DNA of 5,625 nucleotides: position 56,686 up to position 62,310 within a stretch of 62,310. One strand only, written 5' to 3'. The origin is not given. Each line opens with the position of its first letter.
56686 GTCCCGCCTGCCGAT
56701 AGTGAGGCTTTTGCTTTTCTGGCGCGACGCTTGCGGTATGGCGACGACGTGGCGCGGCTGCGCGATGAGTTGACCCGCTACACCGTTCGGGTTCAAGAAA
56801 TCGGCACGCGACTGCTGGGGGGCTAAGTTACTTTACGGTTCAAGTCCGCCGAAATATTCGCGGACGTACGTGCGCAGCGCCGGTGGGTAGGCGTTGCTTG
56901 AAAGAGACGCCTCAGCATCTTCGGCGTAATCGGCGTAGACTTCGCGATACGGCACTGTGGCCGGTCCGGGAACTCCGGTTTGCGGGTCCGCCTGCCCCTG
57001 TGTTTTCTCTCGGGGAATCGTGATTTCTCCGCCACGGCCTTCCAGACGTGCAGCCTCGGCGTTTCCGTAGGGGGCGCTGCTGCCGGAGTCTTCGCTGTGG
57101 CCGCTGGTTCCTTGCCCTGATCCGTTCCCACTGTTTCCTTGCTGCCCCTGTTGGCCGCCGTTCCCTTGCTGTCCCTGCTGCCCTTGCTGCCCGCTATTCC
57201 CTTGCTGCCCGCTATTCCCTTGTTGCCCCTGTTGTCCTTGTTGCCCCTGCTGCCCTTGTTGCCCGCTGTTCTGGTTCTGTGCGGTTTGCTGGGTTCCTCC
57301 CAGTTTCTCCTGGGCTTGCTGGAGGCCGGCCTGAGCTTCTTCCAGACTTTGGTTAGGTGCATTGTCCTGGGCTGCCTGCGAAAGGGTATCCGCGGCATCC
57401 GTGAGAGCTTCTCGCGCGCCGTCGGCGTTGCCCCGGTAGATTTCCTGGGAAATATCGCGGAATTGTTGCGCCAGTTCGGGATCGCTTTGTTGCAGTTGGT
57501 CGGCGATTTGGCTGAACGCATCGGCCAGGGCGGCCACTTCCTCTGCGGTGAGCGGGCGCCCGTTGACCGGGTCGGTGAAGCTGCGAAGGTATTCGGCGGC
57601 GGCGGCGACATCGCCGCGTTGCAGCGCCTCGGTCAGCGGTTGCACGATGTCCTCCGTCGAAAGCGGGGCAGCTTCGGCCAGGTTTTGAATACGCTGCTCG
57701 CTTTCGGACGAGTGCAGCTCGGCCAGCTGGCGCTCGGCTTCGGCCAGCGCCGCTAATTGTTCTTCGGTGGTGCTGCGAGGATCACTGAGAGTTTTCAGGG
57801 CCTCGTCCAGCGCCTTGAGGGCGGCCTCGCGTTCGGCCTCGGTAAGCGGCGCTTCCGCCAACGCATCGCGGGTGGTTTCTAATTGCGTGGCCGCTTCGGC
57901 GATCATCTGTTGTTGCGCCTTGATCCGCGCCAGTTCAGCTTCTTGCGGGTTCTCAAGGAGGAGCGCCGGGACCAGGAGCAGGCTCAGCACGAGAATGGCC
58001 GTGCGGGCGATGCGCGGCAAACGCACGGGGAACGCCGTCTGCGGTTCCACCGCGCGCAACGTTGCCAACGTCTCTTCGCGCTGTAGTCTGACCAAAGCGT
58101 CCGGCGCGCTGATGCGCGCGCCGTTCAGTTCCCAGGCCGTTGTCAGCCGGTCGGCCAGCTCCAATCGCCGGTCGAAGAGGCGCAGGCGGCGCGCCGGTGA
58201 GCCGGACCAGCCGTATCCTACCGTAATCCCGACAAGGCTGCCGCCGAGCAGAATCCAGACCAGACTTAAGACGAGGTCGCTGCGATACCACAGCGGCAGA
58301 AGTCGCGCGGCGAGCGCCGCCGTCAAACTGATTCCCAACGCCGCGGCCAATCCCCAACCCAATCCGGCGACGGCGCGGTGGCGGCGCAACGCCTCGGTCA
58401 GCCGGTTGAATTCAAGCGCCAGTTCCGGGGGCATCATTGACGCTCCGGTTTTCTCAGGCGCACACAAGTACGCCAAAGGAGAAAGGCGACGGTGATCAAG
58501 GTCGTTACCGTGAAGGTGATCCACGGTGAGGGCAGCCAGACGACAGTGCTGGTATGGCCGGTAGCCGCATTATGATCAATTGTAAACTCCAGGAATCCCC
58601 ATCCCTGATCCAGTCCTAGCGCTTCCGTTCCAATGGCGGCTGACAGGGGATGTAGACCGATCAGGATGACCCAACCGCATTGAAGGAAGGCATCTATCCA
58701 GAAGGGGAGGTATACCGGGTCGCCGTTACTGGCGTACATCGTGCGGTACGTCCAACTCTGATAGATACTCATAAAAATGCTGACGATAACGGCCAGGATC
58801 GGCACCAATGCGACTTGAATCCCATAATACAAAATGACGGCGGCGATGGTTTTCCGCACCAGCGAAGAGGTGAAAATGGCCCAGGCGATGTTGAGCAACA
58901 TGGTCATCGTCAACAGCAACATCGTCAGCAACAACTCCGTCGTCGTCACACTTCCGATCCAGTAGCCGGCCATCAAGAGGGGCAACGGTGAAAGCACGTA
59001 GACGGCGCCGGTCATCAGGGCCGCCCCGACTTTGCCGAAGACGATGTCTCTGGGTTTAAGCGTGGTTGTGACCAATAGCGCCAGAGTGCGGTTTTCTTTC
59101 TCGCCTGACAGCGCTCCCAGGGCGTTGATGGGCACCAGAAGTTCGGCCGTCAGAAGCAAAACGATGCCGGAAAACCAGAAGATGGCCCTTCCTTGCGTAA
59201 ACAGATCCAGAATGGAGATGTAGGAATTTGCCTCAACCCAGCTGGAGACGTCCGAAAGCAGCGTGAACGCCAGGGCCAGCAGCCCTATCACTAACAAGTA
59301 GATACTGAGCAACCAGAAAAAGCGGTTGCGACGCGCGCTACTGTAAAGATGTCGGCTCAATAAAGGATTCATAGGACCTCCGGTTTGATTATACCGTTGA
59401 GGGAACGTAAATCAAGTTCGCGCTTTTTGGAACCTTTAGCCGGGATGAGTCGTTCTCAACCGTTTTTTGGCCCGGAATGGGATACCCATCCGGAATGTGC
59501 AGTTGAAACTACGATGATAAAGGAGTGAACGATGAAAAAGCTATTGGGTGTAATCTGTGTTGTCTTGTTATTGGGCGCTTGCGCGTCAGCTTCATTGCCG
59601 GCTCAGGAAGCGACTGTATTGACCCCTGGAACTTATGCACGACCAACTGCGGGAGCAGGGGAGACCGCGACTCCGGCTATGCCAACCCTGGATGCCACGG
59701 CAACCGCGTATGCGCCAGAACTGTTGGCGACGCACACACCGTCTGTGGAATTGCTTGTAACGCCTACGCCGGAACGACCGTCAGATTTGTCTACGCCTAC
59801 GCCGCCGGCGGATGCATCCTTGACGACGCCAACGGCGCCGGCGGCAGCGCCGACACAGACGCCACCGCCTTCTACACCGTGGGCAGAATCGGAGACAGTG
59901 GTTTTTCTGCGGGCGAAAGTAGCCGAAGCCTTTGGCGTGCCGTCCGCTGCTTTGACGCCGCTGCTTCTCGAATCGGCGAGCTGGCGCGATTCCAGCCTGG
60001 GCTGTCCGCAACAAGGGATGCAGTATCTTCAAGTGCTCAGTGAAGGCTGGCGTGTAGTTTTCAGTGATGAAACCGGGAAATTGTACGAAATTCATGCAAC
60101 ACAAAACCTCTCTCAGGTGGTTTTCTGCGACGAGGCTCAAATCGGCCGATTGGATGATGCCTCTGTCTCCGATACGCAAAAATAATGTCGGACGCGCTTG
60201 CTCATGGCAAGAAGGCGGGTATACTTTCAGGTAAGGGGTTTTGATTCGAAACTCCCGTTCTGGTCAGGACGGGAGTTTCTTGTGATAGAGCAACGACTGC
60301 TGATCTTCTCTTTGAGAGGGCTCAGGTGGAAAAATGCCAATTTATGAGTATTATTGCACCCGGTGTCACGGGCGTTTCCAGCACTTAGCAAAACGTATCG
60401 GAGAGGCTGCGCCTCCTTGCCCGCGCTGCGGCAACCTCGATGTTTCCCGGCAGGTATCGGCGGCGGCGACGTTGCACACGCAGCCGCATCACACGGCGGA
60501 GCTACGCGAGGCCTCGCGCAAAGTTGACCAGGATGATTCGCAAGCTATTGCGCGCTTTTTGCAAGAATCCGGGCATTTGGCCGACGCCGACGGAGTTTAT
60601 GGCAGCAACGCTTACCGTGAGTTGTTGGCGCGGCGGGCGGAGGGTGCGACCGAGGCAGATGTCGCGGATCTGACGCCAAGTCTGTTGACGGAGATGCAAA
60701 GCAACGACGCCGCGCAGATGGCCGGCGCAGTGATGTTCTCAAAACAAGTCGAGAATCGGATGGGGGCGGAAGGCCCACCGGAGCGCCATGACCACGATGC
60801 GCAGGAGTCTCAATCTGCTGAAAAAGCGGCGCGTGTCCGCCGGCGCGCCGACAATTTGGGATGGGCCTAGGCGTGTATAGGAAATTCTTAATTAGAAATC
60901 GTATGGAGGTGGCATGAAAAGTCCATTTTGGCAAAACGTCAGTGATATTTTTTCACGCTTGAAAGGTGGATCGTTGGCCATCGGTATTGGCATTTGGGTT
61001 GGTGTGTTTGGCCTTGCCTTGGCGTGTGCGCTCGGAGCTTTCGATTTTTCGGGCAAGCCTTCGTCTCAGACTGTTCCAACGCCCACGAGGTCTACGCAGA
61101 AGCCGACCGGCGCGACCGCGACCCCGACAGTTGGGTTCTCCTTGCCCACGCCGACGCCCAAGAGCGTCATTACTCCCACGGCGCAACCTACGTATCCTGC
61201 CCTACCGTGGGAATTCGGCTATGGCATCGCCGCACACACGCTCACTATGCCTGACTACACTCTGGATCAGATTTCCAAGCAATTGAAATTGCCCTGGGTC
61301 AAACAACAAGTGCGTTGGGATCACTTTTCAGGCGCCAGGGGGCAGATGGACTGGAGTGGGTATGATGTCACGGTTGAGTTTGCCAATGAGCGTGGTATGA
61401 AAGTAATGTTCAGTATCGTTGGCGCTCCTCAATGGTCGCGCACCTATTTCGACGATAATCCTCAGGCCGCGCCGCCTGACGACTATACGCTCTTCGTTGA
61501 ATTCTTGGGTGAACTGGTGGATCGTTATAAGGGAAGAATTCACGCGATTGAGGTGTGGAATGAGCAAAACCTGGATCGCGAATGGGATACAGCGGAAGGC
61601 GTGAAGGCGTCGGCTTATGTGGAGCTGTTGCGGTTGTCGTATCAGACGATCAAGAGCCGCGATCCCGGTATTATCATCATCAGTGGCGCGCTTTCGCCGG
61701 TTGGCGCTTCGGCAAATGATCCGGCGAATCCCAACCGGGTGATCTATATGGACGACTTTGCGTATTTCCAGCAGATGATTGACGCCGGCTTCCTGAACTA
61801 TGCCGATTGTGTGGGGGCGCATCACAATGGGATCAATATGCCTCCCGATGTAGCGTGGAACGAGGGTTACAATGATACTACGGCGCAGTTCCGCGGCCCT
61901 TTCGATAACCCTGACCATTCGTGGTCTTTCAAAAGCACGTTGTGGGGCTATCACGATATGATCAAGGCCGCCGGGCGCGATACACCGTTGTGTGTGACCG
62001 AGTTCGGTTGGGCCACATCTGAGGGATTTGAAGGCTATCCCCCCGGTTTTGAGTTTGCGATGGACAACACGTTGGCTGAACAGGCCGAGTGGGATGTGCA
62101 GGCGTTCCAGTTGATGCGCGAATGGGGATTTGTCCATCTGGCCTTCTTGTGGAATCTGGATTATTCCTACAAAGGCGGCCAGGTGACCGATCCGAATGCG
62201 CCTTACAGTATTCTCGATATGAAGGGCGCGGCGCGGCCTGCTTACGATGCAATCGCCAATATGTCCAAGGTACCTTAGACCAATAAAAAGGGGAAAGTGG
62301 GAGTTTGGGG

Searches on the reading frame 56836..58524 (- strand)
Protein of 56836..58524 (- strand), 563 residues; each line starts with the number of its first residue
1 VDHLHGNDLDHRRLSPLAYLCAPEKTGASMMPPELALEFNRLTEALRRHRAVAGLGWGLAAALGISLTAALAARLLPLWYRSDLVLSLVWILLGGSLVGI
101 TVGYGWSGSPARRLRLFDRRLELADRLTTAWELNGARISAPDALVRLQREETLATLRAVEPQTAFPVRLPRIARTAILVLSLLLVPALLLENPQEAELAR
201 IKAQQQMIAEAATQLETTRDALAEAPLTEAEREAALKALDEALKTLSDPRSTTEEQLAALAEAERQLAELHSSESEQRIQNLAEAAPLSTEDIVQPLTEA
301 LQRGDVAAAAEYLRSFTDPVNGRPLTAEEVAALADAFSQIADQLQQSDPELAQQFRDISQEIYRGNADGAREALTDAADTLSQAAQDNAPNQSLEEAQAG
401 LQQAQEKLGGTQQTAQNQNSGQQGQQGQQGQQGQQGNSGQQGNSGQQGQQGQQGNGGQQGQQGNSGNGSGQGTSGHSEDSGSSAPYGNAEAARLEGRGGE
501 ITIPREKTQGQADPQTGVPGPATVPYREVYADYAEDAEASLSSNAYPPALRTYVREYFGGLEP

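Call 35: search_protein_families(library=pfam, proteins=[window:56836-58524:-], max_evalue=0.001)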
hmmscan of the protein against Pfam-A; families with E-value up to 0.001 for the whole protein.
window:56836-58524:- (563 aa): 1 family
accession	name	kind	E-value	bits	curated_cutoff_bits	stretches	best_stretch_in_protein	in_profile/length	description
PF01391.23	Collagen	-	2.2e-05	24.6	27.2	1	421-475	1-55/60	Collagen triple helix repeat (20 copies)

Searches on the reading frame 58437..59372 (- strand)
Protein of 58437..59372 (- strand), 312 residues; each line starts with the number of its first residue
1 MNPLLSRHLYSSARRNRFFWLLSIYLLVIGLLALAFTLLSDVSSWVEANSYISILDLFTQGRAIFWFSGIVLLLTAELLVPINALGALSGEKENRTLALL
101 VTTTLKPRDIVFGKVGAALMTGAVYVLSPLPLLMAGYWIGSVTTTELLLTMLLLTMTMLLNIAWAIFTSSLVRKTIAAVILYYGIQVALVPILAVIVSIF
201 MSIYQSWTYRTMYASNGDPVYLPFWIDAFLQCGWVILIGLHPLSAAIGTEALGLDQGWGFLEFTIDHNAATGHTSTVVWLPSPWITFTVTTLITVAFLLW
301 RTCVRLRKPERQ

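Call 35: search_protein_families(library=pfam, proteins=[window:58437-59372:-], max_evalue=0.001)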
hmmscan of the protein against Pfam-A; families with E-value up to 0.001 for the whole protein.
window:58437-59372:- (312 aa): 2 families
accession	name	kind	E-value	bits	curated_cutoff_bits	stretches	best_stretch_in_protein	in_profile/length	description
PF12679.13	ABC2_membrane_2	-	3.8e-08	33.4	27.2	1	13-201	11-207/283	ABC-2 family transporter protein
PF12698.13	ABC2_membrane_3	-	0.0004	20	31.6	1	57-202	153-293/347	ABC-2 family transporter protein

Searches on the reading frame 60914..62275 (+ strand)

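Call 35: search_protein_families(library=pfam, proteins=[window:60914-62275:+], max_evalue=0.001)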
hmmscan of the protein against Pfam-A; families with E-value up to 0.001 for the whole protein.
window:60914-62275:+ (454 aa): 1 family
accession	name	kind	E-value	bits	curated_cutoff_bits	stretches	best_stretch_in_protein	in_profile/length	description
PF00331.26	Glyco_hydro_10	-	3.4e-06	27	22.1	1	128-236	40-143/311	Glycosyl hydrolase family 10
